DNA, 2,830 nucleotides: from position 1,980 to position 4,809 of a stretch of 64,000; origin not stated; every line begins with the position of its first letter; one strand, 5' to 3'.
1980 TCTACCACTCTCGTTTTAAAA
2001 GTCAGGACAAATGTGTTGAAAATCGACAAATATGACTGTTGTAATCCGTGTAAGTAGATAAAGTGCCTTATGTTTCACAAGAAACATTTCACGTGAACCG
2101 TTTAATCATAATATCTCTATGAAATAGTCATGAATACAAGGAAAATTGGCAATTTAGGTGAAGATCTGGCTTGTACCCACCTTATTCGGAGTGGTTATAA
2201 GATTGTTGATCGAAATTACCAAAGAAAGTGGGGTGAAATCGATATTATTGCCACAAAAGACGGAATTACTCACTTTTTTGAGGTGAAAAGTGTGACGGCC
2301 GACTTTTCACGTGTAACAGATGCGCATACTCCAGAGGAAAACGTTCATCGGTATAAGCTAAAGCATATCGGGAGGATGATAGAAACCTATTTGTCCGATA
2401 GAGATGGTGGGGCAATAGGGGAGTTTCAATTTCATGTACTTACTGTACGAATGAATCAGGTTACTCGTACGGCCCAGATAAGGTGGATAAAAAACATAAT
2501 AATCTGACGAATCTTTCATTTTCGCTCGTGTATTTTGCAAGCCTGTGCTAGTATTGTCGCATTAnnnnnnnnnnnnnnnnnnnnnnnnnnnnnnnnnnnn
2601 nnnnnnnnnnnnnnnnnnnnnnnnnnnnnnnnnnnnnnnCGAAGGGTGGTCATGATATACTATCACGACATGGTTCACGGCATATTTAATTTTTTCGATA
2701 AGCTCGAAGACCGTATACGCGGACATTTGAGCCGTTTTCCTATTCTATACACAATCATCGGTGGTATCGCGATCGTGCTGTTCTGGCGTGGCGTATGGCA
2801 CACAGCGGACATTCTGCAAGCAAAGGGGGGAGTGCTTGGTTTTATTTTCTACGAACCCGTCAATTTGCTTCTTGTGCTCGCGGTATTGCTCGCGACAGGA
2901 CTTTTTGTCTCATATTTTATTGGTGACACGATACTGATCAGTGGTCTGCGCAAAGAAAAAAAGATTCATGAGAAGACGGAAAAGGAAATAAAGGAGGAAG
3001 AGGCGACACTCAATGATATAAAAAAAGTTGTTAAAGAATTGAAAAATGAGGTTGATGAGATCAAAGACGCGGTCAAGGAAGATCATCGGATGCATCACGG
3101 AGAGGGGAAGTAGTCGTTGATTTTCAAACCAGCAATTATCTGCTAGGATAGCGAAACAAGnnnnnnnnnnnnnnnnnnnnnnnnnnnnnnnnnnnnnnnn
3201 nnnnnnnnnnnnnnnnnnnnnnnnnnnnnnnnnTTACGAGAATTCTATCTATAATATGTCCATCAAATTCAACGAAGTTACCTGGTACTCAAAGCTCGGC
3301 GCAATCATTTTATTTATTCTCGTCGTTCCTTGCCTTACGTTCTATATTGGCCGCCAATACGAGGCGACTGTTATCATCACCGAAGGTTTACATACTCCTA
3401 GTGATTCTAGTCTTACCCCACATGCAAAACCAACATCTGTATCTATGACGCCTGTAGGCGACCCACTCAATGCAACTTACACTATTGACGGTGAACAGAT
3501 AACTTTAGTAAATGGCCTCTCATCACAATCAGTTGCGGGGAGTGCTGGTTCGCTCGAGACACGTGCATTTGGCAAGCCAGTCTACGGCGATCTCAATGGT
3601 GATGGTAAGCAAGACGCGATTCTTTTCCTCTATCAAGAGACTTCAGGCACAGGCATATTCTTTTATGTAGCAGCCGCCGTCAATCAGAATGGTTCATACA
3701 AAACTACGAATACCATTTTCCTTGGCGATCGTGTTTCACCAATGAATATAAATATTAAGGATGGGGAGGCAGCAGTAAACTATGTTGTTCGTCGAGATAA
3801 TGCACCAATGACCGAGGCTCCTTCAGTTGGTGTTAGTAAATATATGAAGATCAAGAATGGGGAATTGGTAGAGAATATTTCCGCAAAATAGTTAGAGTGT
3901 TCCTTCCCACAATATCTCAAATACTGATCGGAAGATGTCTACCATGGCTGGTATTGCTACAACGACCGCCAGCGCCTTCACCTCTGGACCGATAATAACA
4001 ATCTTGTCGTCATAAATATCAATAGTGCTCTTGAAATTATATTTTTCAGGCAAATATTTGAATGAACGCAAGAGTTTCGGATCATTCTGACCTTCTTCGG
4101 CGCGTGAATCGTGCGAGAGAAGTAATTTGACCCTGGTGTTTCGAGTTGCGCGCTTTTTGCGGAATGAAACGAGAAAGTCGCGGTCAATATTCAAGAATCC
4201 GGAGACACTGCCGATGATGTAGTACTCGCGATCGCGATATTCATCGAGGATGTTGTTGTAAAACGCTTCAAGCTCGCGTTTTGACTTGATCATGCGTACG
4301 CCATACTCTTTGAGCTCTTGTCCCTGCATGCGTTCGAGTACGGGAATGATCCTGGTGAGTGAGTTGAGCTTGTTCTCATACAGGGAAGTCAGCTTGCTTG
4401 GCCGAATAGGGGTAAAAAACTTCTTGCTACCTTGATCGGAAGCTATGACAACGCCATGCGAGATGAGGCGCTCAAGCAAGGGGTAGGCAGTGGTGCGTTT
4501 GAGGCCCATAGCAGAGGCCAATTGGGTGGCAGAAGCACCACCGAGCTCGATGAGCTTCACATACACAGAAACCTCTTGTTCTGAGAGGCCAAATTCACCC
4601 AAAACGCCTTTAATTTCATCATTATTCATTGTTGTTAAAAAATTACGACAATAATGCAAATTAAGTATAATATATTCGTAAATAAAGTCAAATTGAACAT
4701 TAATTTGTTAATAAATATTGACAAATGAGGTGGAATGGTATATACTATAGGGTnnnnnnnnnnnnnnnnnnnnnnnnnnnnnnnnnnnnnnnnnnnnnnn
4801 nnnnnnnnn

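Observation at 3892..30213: Expanded family of divergent two-gene modules pairing a TrmB-like regulator with an orphan membrane-anchored LivJ-type binding protein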

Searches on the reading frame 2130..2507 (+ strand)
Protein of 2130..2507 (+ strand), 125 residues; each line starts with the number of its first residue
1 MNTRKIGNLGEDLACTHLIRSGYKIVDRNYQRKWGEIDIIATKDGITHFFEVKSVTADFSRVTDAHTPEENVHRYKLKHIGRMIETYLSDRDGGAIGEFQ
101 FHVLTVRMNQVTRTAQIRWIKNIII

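Call 56: find_encoding_contigs(protein=window:2130-2507:+, flank=10000, max_places=2)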
Protein window:2130-2507:+ (125 aa): 18 contigs read that carry it; 2 places shown.
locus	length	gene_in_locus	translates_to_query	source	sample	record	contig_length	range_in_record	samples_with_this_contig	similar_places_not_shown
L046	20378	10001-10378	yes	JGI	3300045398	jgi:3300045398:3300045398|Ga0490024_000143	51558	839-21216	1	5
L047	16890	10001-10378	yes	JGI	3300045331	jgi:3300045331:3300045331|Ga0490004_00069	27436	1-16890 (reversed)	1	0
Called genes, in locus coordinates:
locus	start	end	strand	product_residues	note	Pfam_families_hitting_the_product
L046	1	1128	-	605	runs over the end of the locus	-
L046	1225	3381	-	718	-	PF01138:RNase_PH, PF00013:KH_1, PF00575:S1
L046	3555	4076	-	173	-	PF01936:NYN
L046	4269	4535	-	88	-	PF00312:Ribosomal_S15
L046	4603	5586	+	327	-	PF02899:Phage_int_SAM_1, PF13102:Phage_int_SAM_5, PF13495:Phage_int_SAM_4, PF00589:Phage_integrase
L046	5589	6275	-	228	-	PF00483:NTP_transferase, PF01128:IspD (weak), PF12804:NTP_transf_3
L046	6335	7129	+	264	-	PF03372:Exo_endo_phos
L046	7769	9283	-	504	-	PF01743:PolyA_pol, PF12627:PolyA_pol_RNAbd, PF01966:HD, PF13735:tRNA_NucTran2_2 (faint)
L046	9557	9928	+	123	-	-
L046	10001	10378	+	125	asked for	PF02021:UPF0102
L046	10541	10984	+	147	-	-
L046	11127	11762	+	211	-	-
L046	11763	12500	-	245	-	PF01978:TrmB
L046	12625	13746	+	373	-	PF13433:Peripla_BP_5, PF13458:Peripla_BP_6, PF01094:ANF_receptor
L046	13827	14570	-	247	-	-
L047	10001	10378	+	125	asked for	PF02021:UPF0102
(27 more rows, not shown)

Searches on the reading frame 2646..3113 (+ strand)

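Call 74: search_protein_families(library=pfam, proteins=[window:2646-3113:+], max_evalue=0.1)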
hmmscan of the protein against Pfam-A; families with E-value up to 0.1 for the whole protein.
window:2646-3113:+ (155 aa): 7 families
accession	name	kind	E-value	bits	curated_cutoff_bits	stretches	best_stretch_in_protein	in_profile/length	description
PF15993.10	Fuseless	-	0.0015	18.4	25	1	34-61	82-109/298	Fuseless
PF05055.17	DUF677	-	0.0052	16.2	29.1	1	99-144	236-281/336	Protein of unknown function (DUF677)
PF09716.15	ETRAMP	-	0.024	15.1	29.1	0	73-120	5-28/81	Malarial early transcribed membrane protein (ETRAMP)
PF04977.20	DivIC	-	0.039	14.2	28.9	1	110-147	21-65/80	Septum formation initiator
PF12725.13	DUF3810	-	0.072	12.9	28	1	12-145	4-135/311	Protein of unknown function (DUF3810)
PF05377.16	FlaC_arch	-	0.083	13.7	27.8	0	110-145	4-39/55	Flagella accessory protein C (FlaC)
PF06210.16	DUF1003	-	0.085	13.5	27.4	0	43-144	9-101/103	Protein of unknown function (DUF1003)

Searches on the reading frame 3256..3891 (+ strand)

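Call 74: search_protein_families(library=pfam, proteins=[window:3256-3891:+], max_evalue=0.1)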
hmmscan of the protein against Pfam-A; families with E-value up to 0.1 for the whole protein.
window:3256-3891:+ (211 aa): 3 families
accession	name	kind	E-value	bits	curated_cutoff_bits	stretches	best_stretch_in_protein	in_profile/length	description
PF01839.29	FG-GAP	-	0.061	13.7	22.1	0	111-120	8-17/37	FG-GAP repeat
PF13517.12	FG-GAP_3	-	0.085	13.9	26.9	0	102-122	41-60/61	FG-GAP-like repeat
PF18630.7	Peptidase_M60_C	-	0.085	13.6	26.2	0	163-183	9-29/65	Peptidase M60 C-terminal domain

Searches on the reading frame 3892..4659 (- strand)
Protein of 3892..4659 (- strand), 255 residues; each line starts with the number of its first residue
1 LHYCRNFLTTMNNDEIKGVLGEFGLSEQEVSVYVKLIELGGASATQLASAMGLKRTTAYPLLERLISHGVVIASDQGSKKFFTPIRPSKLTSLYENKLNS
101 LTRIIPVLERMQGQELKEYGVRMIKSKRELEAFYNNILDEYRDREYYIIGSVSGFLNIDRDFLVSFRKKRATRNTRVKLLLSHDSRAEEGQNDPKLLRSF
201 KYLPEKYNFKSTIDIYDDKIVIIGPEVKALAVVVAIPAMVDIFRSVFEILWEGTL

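Call 3: search_protein_families(library=pfam, proteins=[window:3892-4659:-], max_evalue=0.01)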
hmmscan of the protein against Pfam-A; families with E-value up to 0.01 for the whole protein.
window:3892-4659:- (255 aa): 3 families
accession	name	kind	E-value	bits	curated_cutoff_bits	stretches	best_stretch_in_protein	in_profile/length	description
PF01978.25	TrmB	-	9.7e-14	51.4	25.6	1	22-87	3-67/68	Sugar-specific transcriptional regulator TrmB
PF09339.16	HTH_IclR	-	0.00053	20.1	22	1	41-71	18-48/52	IclR helix-turn-helix domain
PF01047.28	MarR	-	0.002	18.4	24.6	1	25-71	1-47/59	MarR family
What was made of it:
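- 3892..4629 (-): R1, TrmB-like regulator (245 aa from the ATG at 4629; the longest ORF runs to 4659). Pfam TrmB E 9.7e-14 (call 3).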

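Call 72: search_protein_families(library=ncbifam, proteins=[window:3892-4629:-], max_evalue=0.001)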
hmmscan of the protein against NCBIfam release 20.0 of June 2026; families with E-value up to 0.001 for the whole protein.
window:3892-4629:- (245 aa): 3 families
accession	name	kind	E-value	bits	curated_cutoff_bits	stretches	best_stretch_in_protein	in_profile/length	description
NF047390.1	TransRegTrmBL1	equivalog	7.1e-07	28.5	650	1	1-164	1-157/341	HTH-type sugar sensing transcriptional regulator TrmBL1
NF040939.2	trans_reg_lrs14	equivalog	3.1e-05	23.9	90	1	13-69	17-74/103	Lrs14 family HTH-type transcriptional regulator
NF053606.1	Sta1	subfamily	5.1e-05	23.3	80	1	13-66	16-69/100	Sta1 family transcriptional regulator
